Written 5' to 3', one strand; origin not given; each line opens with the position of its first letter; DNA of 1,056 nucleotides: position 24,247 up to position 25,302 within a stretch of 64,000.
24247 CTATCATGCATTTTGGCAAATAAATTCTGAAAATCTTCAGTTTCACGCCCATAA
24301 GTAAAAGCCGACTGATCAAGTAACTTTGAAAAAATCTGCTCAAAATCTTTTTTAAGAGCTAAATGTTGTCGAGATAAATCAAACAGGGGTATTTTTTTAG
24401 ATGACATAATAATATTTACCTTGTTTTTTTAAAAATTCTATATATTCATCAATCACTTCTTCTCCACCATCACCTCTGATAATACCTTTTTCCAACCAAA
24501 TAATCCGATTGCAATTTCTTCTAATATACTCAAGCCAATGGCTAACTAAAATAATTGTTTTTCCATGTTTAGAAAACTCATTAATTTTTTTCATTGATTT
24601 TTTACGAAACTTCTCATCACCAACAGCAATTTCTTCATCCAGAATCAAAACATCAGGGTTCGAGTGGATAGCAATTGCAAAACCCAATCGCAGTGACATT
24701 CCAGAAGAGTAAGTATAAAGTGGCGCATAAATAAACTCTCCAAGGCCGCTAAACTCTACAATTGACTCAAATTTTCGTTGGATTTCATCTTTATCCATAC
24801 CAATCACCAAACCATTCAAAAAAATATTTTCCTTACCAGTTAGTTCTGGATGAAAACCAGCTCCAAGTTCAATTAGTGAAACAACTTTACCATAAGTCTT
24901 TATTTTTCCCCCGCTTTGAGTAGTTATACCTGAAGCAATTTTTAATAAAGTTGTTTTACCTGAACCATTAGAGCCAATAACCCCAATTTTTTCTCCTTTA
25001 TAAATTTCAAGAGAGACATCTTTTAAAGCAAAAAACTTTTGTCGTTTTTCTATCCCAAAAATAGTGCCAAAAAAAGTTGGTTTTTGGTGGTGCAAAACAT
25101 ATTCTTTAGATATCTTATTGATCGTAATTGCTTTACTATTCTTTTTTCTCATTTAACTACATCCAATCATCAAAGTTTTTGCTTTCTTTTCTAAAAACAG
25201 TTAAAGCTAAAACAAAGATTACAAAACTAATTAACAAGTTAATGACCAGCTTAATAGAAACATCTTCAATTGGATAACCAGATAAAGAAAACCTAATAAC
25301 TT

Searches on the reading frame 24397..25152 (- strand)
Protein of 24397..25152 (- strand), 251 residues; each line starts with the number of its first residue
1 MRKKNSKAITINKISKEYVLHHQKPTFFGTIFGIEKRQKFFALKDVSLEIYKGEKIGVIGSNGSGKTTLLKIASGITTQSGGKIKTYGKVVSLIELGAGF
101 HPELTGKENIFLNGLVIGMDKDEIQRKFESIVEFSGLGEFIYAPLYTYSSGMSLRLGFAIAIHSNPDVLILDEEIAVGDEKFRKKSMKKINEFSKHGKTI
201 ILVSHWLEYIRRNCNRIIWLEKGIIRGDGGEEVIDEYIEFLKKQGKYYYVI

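Call 12: search_protein_families(library=pfam, proteins=[window:24397-25152:-], max_evalue=0.01)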
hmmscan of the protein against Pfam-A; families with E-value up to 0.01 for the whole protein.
window:24397-25152:- (251 aa): 2 families
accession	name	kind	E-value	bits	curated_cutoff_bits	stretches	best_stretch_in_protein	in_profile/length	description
PF00005.33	ABC_tran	-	1.2e-21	78.2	25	1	43-173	1-134/137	ABC transporter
PF13304.12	AAA_21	-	8.3e-05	23.2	27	0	57-76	3-22/304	AAA domain, putative AbiEii toxin, Type IV TA system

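Call 43: search_protein_families(library=ncbifam, proteins=[window:24397-25152:-], max_evalue=0.01)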
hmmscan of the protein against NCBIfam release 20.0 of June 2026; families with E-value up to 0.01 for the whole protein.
window:24397-25152:- (251 aa): 186 families (the best 25 are shown)
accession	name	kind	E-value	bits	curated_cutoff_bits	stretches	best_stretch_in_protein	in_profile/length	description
NF010066.0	PRK13546.1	equivalog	8.4e-62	208.9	320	1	8-244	4-241/264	teichoic acids export ABC transporter ATP-binding subunit TagH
NF010065.0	PRK13545.1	equivalog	2.5e-61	208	538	1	10-245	6-242/549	teichoic acids export protein ATP-binding subunit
NF050108.1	galactan_ABC_ATP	equivalog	3.6e-50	170.4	400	1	41-237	43-240/244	galactan export ABC transporter ATP-binding subunit Wzt/RfbE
TIGR01188.1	drrA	subfamily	2.6e-31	109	312.45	1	38-231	4-208/302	daunorubicin resistance ABC transporter, ATP-binding protein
TIGR04521.1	ECF_ATPase_2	equivalog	5.7e-28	97.8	330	2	109-243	105-241/279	energy-coupling factor transporter ATPase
NF010060.0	PRK13537.1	equivalog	1.1e-25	90.1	521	1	42-229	30-228/314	nodulation factor ABC transporter ATP-binding protein NodI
NF010059.0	PRK13536.1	equivalog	1.6e-25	89.6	549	1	42-238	58-266/342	nodulation factor ABC transporter ATP-binding protein NodI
TIGR04520.1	ECF_ATPase_1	equivalog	2.3e-24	86.2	315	2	118-243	107-232/269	energy-coupling factor transporter ATPase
TIGR03740.1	galliderm_ABC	subfamily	5.6e-24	85.1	309.75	1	39-227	12-204/223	lantibiotic protection ABC transporter ATP-binding subunit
TIGR01288.1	nodI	equivalog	8.1e-24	84.2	424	1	43-238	20-227/303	nodulation factor ABC transporter ATP-binding protein NodI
NF000355.4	ribo_prot_ABC_F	equivalog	2.3e-23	82.8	380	1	42-227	17-194/499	ribosomal protection-like ABC-F family protein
TIGR02673.1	FtsE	equivalog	5.5e-23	81.7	264.85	2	103-223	93-213/214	cell division ATP-binding protein FtsE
NF010170.0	PRK13651.1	equivalog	8.3e-23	80.8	432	2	105-242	122-260/308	cobalt transporter ATP-binding subunit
NF033858.1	ABC2_perm_RbbA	equivalog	9.3e-23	80.1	1050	1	38-225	277-475/909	ribosome-associated ATPase/putative transporter RbbA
TIGR02315.1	ABC_phnC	equivalog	1.3e-22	80.4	266.1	2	121-235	120-234/243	phosphonate ABC transporter ATP-binding protein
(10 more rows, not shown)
